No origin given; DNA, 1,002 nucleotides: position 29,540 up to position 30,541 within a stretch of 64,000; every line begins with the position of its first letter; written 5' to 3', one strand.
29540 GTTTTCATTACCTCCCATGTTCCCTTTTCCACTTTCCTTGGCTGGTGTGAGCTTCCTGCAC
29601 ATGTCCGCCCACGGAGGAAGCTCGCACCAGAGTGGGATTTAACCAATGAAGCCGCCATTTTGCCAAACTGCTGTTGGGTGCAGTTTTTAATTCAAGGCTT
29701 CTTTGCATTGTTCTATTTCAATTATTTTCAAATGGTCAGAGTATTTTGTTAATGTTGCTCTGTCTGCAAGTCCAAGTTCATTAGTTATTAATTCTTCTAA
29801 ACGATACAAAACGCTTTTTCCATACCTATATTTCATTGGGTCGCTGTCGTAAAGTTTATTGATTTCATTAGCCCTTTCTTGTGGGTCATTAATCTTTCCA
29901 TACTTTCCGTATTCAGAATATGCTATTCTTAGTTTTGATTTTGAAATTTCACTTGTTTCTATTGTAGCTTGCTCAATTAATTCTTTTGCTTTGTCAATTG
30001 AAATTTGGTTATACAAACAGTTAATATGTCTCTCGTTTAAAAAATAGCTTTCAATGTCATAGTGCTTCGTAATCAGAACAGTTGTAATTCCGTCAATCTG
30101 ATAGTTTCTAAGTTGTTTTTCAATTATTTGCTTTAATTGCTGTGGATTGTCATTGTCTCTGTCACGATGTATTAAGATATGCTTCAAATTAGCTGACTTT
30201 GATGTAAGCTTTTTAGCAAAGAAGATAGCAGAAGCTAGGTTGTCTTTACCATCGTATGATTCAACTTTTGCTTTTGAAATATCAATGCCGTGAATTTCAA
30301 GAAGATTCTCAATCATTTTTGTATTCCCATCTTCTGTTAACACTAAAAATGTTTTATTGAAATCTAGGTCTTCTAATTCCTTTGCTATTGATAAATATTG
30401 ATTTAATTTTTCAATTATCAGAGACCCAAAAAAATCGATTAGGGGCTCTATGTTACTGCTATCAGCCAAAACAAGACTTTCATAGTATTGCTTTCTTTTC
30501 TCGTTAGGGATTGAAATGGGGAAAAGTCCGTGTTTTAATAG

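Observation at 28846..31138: AT-rich three-gene cassette led by a Fic-TOPRIM/DUF4435-like fusion protein: candidate novel toxin/defense module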

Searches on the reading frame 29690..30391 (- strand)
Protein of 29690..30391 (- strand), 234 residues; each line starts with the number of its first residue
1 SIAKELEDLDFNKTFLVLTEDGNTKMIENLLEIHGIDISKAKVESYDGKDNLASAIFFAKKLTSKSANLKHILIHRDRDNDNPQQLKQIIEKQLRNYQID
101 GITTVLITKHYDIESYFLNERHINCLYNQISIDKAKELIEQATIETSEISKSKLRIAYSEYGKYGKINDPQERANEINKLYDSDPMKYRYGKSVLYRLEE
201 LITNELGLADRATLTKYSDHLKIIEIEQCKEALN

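Call 32: search_protein_representatives(protein=window:29690-30391:-)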
Query: 234 residues. Proteins with E-value up to 0.001 (for the whole library): 240; up to 1e-10: 79; up to 1e-30: 3. The best 150 are listed.
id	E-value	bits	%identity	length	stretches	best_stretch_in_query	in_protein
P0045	3.2e-60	219.9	46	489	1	2-229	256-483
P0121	2.8e-57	210.3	54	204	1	16-214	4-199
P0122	1.5e-43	165.4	62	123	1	109-230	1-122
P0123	2.4e-28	115.7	39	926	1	10-204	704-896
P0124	2.0e-26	109.5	37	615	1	13-226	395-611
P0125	1.8e-24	103.0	53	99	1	137-234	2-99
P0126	3.2e-24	102.2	36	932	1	7-228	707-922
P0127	9.3e-23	97.5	38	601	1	6-231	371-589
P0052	1.5e-22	96.8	37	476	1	6-230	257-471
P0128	8.4e-22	94.3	37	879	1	16-227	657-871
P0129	6.1e-20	88.3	38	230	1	9-217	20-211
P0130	1.1e-19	87.4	34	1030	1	5-229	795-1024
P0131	1.3e-19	87.2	34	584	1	16-230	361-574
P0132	2.6e-19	86.2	36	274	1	14-231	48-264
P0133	2.0e-18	83.3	34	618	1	3-201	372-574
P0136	4.7e-17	78.8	35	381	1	21-229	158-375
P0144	2.9e-16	76.3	32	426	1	15-220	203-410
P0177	4.9e-12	62.4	26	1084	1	14-233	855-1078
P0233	7.3e-09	52.1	33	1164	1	9-201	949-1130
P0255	7.7e-08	48.7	37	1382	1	17-209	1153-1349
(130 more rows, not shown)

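Call 33: search_protein_families(library=pfam, proteins=[P0123, P0124, P0126, P0128, P0130, P0177, P0233, P0255, P0136, P0144], max_evalue=0.001)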
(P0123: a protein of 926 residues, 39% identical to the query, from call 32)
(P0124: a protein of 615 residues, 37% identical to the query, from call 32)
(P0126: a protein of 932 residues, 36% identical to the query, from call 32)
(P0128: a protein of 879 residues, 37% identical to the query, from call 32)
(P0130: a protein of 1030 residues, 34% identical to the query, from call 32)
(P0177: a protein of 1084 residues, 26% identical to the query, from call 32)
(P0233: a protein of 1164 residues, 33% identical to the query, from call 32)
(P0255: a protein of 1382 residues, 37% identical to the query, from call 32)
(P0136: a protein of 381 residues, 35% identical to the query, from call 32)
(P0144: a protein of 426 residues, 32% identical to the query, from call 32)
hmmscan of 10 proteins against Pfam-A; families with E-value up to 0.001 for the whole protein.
P0123 (926 aa): 3 families
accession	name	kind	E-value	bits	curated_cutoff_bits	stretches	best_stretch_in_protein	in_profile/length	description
PF13304.12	AAA_21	-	1.7e-14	55.1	27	1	468-637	142-303/304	AAA domain, putative AbiEii toxin, Type IV TA system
PF13175.12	AAA_15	-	1.5e-13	51.5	32.1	1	1-637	1-374/374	AAA ATPase domain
PF02463.25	SMC_N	-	0.00021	21.2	40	0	2-40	3-43/220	RecF/RecN/SMC N terminal domain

P0124 (615 aa): 5 families
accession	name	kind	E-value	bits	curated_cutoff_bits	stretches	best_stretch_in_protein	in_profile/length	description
PF13175.12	AAA_15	-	6.6e-26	92.2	32.1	2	3-75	2-55/374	AAA ATPase domain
PF13304.12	AAA_21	-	1.7e-13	51.7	27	1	27-305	1-301/304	AAA domain, putative AbiEii toxin, Type IV TA system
PF13476.12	AAA_23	-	6.7e-13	50.2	27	1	6-171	1-158/201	AAA domain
PF02463.25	SMC_N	-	2.1e-06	27.8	40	1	3-48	1-47/220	RecF/RecN/SMC N terminal domain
PF11398.14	DUF2813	-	2.8e-06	27.4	21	1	3-108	2-103/372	Protein of unknown function (DUF2813)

P0126 (932 aa): 6 families
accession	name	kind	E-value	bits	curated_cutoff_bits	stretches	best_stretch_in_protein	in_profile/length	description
PF13175.12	AAA_15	-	1.1e-25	91.4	32.1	2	363-631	153-374/374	AAA ATPase domain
PF13304.12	AAA_21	-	4.4e-20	73.4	27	2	514-631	220-303/304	AAA domain, putative AbiEii toxin, Type IV TA system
PF02463.25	SMC_N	-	7.4e-07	29.2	40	1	5-62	2-67/220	RecF/RecN/SMC N terminal domain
PF11398.14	DUF2813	-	7.6e-07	29.3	21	1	4-66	2-65/372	Protein of unknown function (DUF2813)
PF13476.12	AAA_23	-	1e-06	30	27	1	7-308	1-190/201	AAA domain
PF13555.12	AAA_29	-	0.0001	22.4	27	1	5-47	1-45/61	P-loop containing region of AAA domain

P0128 (879 aa): 7 families
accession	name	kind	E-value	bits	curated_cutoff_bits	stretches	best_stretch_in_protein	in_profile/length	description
PF13175.12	AAA_15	-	1.3e-21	78.1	32.1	1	1-568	1-374/374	AAA ATPase domain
PF13304.12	AAA_21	-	1.6e-18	68.3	27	2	419-568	182-303/304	AAA domain, putative AbiEii toxin, Type IV TA system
PF13476.12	AAA_23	-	3.2e-07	31.6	27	1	6-259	2-201/201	AAA domain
PF11398.14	DUF2813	-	2.7e-06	27.5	21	0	1-61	1-62/372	Protein of unknown function (DUF2813)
PF02463.25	SMC_N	-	2.4e-05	24.3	40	1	3-43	2-45/220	RecF/RecN/SMC N terminal domain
PF13555.12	AAA_29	-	8.2e-05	22.7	27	1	3-44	1-44/61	P-loop containing region of AAA domain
PF12476.13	DUF3696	-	0.00027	21.5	22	1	580-631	1-52/52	Protein of unknown function (DUF3696)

P0130 (1030 aa): 11 families
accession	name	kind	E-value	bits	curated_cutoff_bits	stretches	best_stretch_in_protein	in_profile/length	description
PF16095.11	COR-A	-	5.8e-35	120.7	35.3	1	480-617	2-143/143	C-terminal of Roc, COR-A domain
PF25497.1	COR-B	-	6.8e-34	117.2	27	1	632-771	3-143/145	C-terminal of Roc, COR-B domain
PF08477.19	Roc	-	3e-28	98.9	27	1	307-425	1-119/119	Ras of Complex, Roc, domain of DAPkinase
PF13855.12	LRR_8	-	5.2e-21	74.6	27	4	42-99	2-61/61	Leucine rich repeat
PF23598.1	LRR_14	-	2.1e-20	73.2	40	3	135-251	2-117/353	Leucine-rich repeat region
PF12799.13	LRR_4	-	1.1e-15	57.7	27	2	42-81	2-41/44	Leucine Rich repeats (2 copies)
PF00071.28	Ras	-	1.6e-14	54.2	21.6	1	307-461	1-153/162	Ras family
PF00025.27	Arf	-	7.3e-07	29.3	22.3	1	303-466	12-172/174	ADP-ribosylation factor family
PF03193.22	RsgA_GTPase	-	4.5e-05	23.8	30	0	416-469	55-109/174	RsgA GTPase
PF00560.39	LRR_1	-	0.00024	21.1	20.6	0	134-154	1-22/23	Leucine Rich Repeat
PF16897.10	MMR_HSR1_Xtn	-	0.00039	20.8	35.2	0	416-466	57-102/106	C-terminal region of MMR_HSR1 domain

P0177 (1084 aa): 11 families
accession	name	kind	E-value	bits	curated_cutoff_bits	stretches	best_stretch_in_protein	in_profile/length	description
PF16095.11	COR-A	-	1.3e-29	103.4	35.3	1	536-670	2-143/143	C-terminal of Roc, COR-A domain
PF08477.19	Roc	-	1.6e-26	93.3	27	1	363-481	1-119/119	Ras of Complex, Roc, domain of DAPkinase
PF25497.1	COR-B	-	2.5e-26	92.7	27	1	687-823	6-144/145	C-terminal of Roc, COR-B domain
PF13855.12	LRR_8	-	7.2e-21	74.2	27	4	222-280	1-61/61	Leucine rich repeat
PF12799.13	LRR_4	-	9.2e-16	58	27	5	245-285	1-41/44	Leucine Rich repeats (2 copies)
PF23598.1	LRR_14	-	5.5e-15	55.4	40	2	239-302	41-104/353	Leucine-rich repeat region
PF00071.28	Ras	-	1.2e-12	48.1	21.6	1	363-514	1-137/162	Ras family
PF00025.27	Arf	-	4.6e-07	29.9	22.3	1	360-515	13-165/174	ADP-ribosylation factor family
PF00560.39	LRR_1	-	1.5e-06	27.6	20.6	0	246-267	1-23/23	Leucine Rich Repeat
PF14559.12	TPR_19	-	2.2e-05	25.1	25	1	25-85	2-62/68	Tetratricopeptide repeat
PF20225.4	DUF6584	-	0.0008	19.9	27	0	72-116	27-71/171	Family of unknown function (DUF6584)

P0233 (1164 aa): 5 families
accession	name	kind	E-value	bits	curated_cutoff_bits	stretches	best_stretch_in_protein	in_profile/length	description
PF13304.12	AAA_21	-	1.7e-15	58.3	27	2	740-870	171-303/304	AAA domain, putative AbiEii toxin, Type IV TA system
PF13175.12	AAA_15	-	2e-13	51.2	32.1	1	2-333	2-292/374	AAA ATPase domain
PF13476.12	AAA_23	-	1e-06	30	27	1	5-289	1-199/201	AAA domain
PF02463.25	SMC_N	-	7.3e-06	26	40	1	3-45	2-47/220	RecF/RecN/SMC N terminal domain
PF13555.12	AAA_29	-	1.2e-05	25.4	27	1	3-46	1-45/61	P-loop containing region of AAA domain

P0255 (1382 aa): 2 families
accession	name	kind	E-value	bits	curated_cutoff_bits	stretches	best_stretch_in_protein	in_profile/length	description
PF12799.13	LRR_4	-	2.2e-10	40.9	27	2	455-496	1-43/44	Leucine Rich repeats (2 copies)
PF23952.1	LRR_EndoS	-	0.00016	22.3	27.9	0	415-507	27-114/116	Endo-beta-N-acetylglucosaminidase EndoS LRR domain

P0136 (381 aa): 2 families
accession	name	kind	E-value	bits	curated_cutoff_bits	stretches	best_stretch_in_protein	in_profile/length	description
PF13304.12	AAA_21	-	3.2e-13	50.9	27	1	10-67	244-304/304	AAA domain, putative AbiEii toxin, Type IV TA system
PF02463.25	SMC_N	-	2.5e-06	27.5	40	1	12-77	147-213/220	RecF/RecN/SMC N terminal domain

P0144 (426 aa): 3 families
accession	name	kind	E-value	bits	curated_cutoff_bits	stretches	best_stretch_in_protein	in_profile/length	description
PF13304.12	AAA_21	-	1.9e-17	64.7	27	1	70-155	220-302/304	AAA domain, putative AbiEii toxin, Type IV TA system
PF13175.12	AAA_15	-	4.5e-17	63.2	32.1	1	51-154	265-373/374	AAA ATPase domain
PF02463.25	SMC_N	-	0.00086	19.2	40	0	90-157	138-204/220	RecF/RecN/SMC N terminal domain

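Call 35: predict_structure(alignment_id=A2)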
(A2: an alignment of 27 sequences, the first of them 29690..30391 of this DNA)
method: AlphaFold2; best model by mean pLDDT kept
length: 234 residues; sequences in the alignment: 27
mean_pLDDT: 92.2   pTM: 0.86
mean pLDDT of the five models: 92.2, 89.9, 89.4, 88.9, 88.1
residues with pLDDT >= 90: 192; 70-90: 32; 50-70: 9; < 50: 1
segments of 3 or more residues with pLDDT < 50: none
pLDDT, mean of each block of 10 residues (from residue 1): 55 91 92 93 89 92 89 94 93 96 95 95 97 98 98 92 90 95 94 97 97 92 95 94
secondary structure, 60 per line:
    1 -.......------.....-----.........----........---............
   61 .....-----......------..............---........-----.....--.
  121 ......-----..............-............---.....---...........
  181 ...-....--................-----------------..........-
elements in order: H2-8 E15-19 H25-33 E41-45 H49-65 E71-76 H83-96 E103-107 H113-117 H120-126 H132-145 H147-158 H162-166 H170-183 H185-188 H191-206 H224-233

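Call 46: fold_search(model_id=the predicted structure, library=pdb)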
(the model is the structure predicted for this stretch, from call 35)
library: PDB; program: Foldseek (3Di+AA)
matches with E <= 10: 853; with E <= 0.001: 0
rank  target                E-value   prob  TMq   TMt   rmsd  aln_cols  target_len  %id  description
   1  2zuc_B                7.0e-03  0.99  0.25  0.20   6.6       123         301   14  Crystal structure of left-handed RadA filament (released 2009-04-07)
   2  2zuc_A                1.7e-02  1.00  0.27  0.22   5.8       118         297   13  Crystal structure of left-handed RadA filament (released 2009-04-07)
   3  2zud_A                2.1e-02  0.99  0.26  0.21   6.1       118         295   14  Crystal Structure of Left-handed RadA Filament (released 2009-04-07)
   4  2zub_A                3.0e-02  0.99  0.27  0.23   6.6       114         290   20  Left handed RadA (released 2009-04-07)
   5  2zud_B                3.3e-02  0.98  0.28  0.23   5.7       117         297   17  Crystal Structure of Left-handed RadA Filament (released 2009-04-07)
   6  4tle_B                4.6e-02  0.99  0.30  0.32   7.4       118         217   14  Crystal structure of N-terminal C1 domain of KaiC (released 2015-07-01)
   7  2bke                  7.3e-02  0.97  0.26  0.22   6.0       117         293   13  Conformational Flexibility Revealed by the Crystal Structure of a Crenarchaeal RadA (released 2005-03-16)
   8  2z43_B                7.7e-02  0.98  0.29  0.24   5.2       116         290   19  Structure of a twinned crystal of RadA (released 2007-11-13)
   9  9gbg                  9.0e-02  0.77  0.24  0.20   9.0       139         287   14  Putative Phage Recombinase UvsX (released 2026-02-18)
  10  7dyk_B                1.1e-01  0.87  0.28  0.16   7.4       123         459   16  Crystal Structure of Cyanobacterial Circadian Clock Protein KaiC (released 2022-04-27)
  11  8txr_A                1.1e-01  0.47  0.29  0.17  45.5       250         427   12  E. coli ExoVII(H238A) (released 2024-01-31)
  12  7dy2_C                1.2e-01  0.82  0.27  0.15   6.2       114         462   15  Crystal Structure of Cyanobacterial Circadian Clock Protein KaiC (released 2022-04-27)
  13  5ume_C                1.4e-01  0.20  0.23  0.20  17.7       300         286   13  Crystal Structure of 5,10-Methylenetetrahydrofolate Reductase MetF from Haemophilus influenzae (released 2017-02-22)
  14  5mq3_AA               1.4e-01  0.97  0.32  0.44   4.6       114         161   11  Structure of AaLS-neg (released 2017-03-22)
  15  4tlc_F                1.5e-01  0.89  0.29  0.30   5.7       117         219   14  Crystal structure of N-terminal C1 domain of KaiC (released 2015-07-01)
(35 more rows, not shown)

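Call 52: search_solved_structures(query=A3, max_evalue=10, show_alignments=3)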
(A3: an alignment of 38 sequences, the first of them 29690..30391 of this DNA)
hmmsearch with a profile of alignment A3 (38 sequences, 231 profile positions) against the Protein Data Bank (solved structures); distinct sequences matched with E-value up to 10: 2.
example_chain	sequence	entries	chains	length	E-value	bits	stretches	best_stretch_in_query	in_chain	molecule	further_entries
2lse_A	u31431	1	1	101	0.18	14.4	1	130-208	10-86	Four Helix Bundle Protein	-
9ijj_A2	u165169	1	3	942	1.2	11.7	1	72-197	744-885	Cilia- and flagella-associated protein 69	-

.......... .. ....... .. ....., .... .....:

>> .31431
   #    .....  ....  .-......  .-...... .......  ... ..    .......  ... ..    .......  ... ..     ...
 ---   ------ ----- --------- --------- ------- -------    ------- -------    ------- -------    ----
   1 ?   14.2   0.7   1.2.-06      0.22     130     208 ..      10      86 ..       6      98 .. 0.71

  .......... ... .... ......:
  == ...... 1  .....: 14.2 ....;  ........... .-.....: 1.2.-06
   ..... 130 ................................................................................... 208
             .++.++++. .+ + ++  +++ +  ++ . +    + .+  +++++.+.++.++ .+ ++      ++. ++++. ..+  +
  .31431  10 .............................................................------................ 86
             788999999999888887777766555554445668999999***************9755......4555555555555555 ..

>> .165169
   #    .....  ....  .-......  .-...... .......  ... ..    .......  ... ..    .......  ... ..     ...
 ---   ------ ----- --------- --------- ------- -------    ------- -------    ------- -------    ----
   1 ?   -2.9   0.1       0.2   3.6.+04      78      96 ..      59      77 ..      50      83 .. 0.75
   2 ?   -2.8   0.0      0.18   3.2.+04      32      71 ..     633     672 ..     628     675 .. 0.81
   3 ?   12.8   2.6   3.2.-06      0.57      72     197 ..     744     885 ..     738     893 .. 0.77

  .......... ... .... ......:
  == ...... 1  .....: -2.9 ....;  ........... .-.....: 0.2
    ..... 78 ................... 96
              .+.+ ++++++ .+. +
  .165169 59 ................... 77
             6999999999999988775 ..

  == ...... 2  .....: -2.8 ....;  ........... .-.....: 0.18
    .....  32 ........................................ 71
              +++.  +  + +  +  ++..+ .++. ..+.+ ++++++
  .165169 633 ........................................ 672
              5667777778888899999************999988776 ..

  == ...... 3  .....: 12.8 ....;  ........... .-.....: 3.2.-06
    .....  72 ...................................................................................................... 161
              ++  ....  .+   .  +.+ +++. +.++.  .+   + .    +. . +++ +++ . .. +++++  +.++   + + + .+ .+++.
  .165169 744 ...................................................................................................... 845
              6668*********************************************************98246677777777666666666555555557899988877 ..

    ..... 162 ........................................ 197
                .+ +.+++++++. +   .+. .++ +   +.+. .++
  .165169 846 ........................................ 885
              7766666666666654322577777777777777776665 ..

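Call 53: search_protein_families(library=pfam, alignment_id=A3, max_evalue=1)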
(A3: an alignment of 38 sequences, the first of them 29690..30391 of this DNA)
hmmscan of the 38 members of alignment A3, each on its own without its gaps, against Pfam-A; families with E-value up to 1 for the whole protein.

A. member 1, window:29690-30391:- (234 aa): 2 families
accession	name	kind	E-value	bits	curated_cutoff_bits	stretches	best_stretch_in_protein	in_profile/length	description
PF11536.14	DUF3226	-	0.0015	18.8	27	1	25-100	13-87/208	Protein of unknown function (DUF3226)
PF16771.11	RTT107_BRCT_6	-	0.035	14.7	27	1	18-94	15-86/114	Regulator of Ty1 transposition protein 107 BRCT domain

B. families by the number of members that match (of 38 scanned): 58 families (the first 25 are shown)
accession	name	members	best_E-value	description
PF14297.12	Lin1244_N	2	0.0061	Lin1244/Lin1753-like, N-terminal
PF04466.19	Terminase_3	1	4.8e-05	Phage terminase large subunit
PF14491.11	DUF4435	1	0.00039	Protein of unknown function (DUF4435)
PF08280.17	HTH_Mga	1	0.0013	M protein trans-acting positive regulator (MGA) HTH domain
PF11536.14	DUF3226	1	0.0015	Protein of unknown function (DUF3226)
PF11957.13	efThoc1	1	0.0017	THO complex subunit 1 transcription elongation factor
PF18644.7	Phage_int_SAM_6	1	0.0023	Phage integrase SAM-like domain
PF19891.5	DUF6364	1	0.0028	Family of unknown function (DUF6364)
PF01776.22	Ribosomal_L22e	1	0.003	Ribosomal L22e protein family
PF24134.1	DUF7401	1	0.006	Domain of unknown function (DUF7401)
PF01936.24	NYN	1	0.0079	NYN domain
PF04078.19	Rcd1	1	0.0088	Cell differentiation family, Rcd1-like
PF00787.29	PX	1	0.009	PX domain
PF03934.19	T2SSK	1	0.0099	Type II secretion system (T2SS), protein K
PF02602.20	HEM4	1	0.01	Uroporphyrinogen-III synthase HemD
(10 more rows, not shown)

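Call 54: search_protein_families(library=padloc, alignment_id=A3, max_evalue=0.01)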
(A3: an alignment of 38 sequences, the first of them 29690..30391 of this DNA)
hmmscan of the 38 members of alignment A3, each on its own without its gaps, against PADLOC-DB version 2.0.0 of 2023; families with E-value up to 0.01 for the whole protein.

A. member 1, window:29690-30391:- (234 aa): 2 families
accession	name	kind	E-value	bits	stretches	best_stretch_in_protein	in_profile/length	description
PDLC04196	HEC-01B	-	9.7e-05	20.4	1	63-173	61-165/197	-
PDLC04197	HEC-01B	-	0.00064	17.5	1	23-136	12-115/192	-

B. families by the number of members that match (of 38 scanned): 13 families
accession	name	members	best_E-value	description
PDLC02983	AriB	8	1.4e-06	-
PDLC04205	HEC-01B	2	1.3e-05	-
PDLC04136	mad4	2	0.0013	mads_4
PDLC04194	HEC-01B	1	3.8e-06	-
PDLC04196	HEC-01B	1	9.7e-05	-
PDLC02337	AbiLii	1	0.00039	AbiLii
PDLC04197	HEC-01B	1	0.00064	-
PDLC04185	HEC-01B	1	0.0013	-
PDLC01484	WYL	1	0.0032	"CAS-I,CAS-II,CAS-III,CAS-IV,CAS-V,CAS-VI; associated_signaling"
PDLC01510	WYL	1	0.0032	"CAS-I,CAS-II,CAS-III,CAS-IV,CAS-V,CAS-VI; associated_signaling"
PDLC04191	HEC-01B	1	0.0045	-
PDLC01046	WYL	1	0.0058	HTH-WYL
PDLC01525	Cas2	1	0.0063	"CAS-I,CAS-II,CAS-III,CAS-IV,CAS-V,CAS-VI; acquisition_2"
